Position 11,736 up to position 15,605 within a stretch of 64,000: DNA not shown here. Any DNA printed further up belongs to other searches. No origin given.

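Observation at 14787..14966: A complete sortase sorting signal in the middle of an ORF, immediately followed by a second signal peptide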

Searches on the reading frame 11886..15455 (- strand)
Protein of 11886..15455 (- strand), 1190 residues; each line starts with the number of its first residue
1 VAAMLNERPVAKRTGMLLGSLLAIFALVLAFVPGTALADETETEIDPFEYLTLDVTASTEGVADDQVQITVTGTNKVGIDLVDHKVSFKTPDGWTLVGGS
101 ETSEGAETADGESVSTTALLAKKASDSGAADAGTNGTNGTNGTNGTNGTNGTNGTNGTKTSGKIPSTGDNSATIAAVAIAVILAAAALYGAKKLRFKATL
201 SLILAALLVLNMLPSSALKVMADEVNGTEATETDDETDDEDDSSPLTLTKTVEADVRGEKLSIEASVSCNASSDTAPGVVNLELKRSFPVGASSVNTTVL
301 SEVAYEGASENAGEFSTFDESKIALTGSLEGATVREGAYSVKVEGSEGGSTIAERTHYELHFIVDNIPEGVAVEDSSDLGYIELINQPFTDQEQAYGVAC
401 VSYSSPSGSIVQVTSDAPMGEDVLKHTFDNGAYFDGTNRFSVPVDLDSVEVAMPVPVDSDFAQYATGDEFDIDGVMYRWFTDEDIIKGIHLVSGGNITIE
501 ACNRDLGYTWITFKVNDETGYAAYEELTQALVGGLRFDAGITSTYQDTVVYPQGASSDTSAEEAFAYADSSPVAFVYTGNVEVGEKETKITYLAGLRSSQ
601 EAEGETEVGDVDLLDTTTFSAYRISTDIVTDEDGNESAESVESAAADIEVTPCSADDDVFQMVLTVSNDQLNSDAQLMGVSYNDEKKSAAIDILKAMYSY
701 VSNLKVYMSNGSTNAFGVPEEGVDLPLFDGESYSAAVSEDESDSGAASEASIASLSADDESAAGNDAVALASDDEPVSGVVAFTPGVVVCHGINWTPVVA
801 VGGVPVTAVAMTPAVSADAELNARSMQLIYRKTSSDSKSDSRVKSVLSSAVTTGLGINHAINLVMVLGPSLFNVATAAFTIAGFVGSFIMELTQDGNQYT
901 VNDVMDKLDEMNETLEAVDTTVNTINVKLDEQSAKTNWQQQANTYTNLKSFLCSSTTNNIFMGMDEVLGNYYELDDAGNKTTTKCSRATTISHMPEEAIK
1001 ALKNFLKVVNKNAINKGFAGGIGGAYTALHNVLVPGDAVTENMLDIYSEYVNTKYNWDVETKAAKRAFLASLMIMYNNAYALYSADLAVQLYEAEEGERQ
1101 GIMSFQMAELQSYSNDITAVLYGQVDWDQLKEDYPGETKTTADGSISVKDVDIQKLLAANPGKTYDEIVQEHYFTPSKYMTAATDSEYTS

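Call 54: predict_structure(alignment_id=A3)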
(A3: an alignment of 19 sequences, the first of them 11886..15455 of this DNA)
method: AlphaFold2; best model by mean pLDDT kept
length: 1190 residues; sequences in the alignment: 19
mean_pLDDT: 65.6   pTM: 0.56
mean pLDDT of the five models: 65.6, 59.9, 59.0, 58.7, 57.0
residues with pLDDT >= 90: 58; 70-90: 601; 50-70: 203; < 50: 328
segments of 3 or more residues with pLDDT < 50: 1-45, 125-244, 272-286, 394-397, 399-406, 421-427, 558-567, 602-606, 683-687, 740-783, 792-806, 867-878, 884-899, 1055-1058, 1141-1147, 1186-1190
pLDDT, mean of each block of 10 residues (from residue 1): 24 31 33 26 47 78 80 72 81 80 78 83 45 29 33 26 22 33 38 35 40 32 28 23 59 69 78 39 51 67 79 81 76 79 70 72 72 57 72 51 56 59 48 78 76 78 86 80 88 82 75 89 85 82 73 59 51 85 83 87 53 86 89 82 91 88 88 69 50 71 87 75 87 72 28 22 22 31 56 40 50 84 78 60 80 70 52 45 40 38 70 80 81 64 87 79 85 85 83 84 89 86 91 73 86 56 82 89 83 71 73 84 80 71 49 76 70 83 53
secondary structure, 60 per line:
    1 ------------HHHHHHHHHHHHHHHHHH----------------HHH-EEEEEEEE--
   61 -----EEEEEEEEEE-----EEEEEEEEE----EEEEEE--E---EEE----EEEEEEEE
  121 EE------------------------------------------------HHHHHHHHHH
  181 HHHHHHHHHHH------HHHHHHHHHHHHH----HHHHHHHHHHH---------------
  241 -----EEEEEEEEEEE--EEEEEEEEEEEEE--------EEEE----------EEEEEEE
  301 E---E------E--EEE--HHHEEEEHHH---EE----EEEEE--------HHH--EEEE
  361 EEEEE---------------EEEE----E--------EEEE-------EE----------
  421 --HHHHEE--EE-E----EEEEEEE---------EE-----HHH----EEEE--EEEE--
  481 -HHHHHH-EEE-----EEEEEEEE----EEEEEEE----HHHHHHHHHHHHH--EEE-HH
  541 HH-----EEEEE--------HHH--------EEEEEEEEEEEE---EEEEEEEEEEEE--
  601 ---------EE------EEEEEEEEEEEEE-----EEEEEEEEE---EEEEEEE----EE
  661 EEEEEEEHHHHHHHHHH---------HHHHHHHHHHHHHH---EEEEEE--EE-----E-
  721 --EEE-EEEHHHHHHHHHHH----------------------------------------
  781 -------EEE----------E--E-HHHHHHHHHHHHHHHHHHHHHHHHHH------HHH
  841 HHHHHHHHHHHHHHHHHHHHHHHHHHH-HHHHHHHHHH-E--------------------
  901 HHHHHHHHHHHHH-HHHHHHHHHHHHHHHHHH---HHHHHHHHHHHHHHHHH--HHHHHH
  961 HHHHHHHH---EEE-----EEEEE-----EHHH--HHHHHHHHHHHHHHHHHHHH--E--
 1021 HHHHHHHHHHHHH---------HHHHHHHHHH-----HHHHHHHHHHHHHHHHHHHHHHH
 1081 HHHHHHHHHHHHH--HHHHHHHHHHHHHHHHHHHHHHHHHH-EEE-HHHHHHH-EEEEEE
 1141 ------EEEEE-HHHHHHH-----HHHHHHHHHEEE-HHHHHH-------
elements in order (helices of 4 or more, strands of 3 or more residues): H13-30 E51-58 E66-75 E81-89 E94-99 E106-108 E113-122 H171-191 H198-210 H215-225 E246-256 E259-271 E280-283 E294-301 E315-317 E323-326 E339-343 E357-365 E381-384 E398-401 H423-426 E439-445 E469-472 E475-478 H482-487 E489-491 E497-504 E509-515 H520-532 E535-537 H539-542 E548-552 E572-583 E587-598 E618-630 E636-644 E648-654 E659-667 H668-677 H687-700 E704-709 E723-725 E727-729 H730-740 E788-790 H806-831 H838-867 H869-878 H901-913 H915-932 H936-952 H955-968 E972-974 E980-984 H996-1015 H1021-1033 H1043-1052 H1058-1093 H1096-1121 E1123-1125 H1127-1133 E1135-1140 E1147-1151 H1153-1159 H1165-1173 E1174-1176 H1178-1183

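Call 84: fold_search(model_id=the predicted structure, library=pdb)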
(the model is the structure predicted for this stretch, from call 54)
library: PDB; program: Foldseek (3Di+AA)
matches with E <= 10: 379; with E <= 0.001: 0
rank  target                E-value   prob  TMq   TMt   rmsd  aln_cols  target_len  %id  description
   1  7q3g_A                2.3e-02  0.18  0.08  0.14  25.8       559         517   12  Pentameric ligand-gated ion channel, DeCLIC at pH 7 with 10 mM Ca2+ (released 2022-11-16)
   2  9fth_A                3.3e-02  0.10  0.08  0.11  25.0       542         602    9  Open conformation of the pentameric ligand-gated ion channel, DeCLIC at pH 5 with 10mM Ca2+ (released 2024-09-11)
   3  9fti_A                4.7e-02  0.08  0.07  0.10  25.4       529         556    8  Open conformation of the pentameric ligand-gated ion channel, DeCLIC at pH 5 with 10mM EDTA (released 2024-09-11)
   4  9ftg_A                7.1e-02  0.08  0.07  0.11  25.5       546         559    9  Closed conformation of the pentameric ligand-gated ion channel, DeCLIC at pH 5 with 10 mM Ca2+ (released 2024-09-11)
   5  8b5l_v                1.1e-01  1.00  0.05  0.33   4.8        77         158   18  Cryo-EM structure of ribosome-Sec61-TRAP (TRanslocon Associated Protein) translocon complex (released 2023-03-01)
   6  9eq4_H                1.3e-01  0.06  0.06  0.10  26.9       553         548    9  Structure of IgE HMM5 bound to FceRIa cryo-EM class 5 (released 2024-04-03)
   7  7q60                  1.4e-01  0.06  0.07  0.07  26.5       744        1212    8  Structure of TEV cleaved A2ML1 (A2ML1-TE) (released 2022-04-20)
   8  6xt9_I                1.4e-01  0.99  0.07  0.10   9.4       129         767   13  Subunits BBS 1,4,8,9,18 of the human BBSome complex (released 2020-01-29)
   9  8k7s_E                1.6e-01  0.10  0.07  0.17  19.3       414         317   10  Human Fc epsilon RI in complex with mIgE Fc (TMD disordered) (released 2024-12-04)
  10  8btk_TB               2.0e-01  0.99  0.05  0.33   4.9        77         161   18  Structure of the TRAP complex with the Sec translocon and a translating ribosome (released 2023-05-24)
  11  9eva_D                2.0e-01  0.04  0.06  0.09  25.8       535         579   10  3DFlex refinement of the CryoEM structure of DeCLIC nanodisc with 10mM calcium (released 2025-04-09)
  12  8dy2_A                2.0e-01  0.12  0.06  0.18  21.5       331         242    9  Crystal Structure of spFv GLK1 (released 2023-05-03)
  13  6vbu_9                2.2e-01  0.95  0.07  0.10   7.6       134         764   16  Structure of the bovine BBSome complex (released 2020-01-29)
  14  1pzd                  2.5e-01  0.66  0.05  0.17  17.9       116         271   16  Structural Identification of a conserved appendage domain in the carboxyl-terminus of the COPI gamma-subunit. (released 2003-10-14)
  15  8dy2_B                2.6e-01  0.13  0.06  0.21  21.6       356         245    7  Crystal Structure of spFv GLK1 (released 2023-05-03)
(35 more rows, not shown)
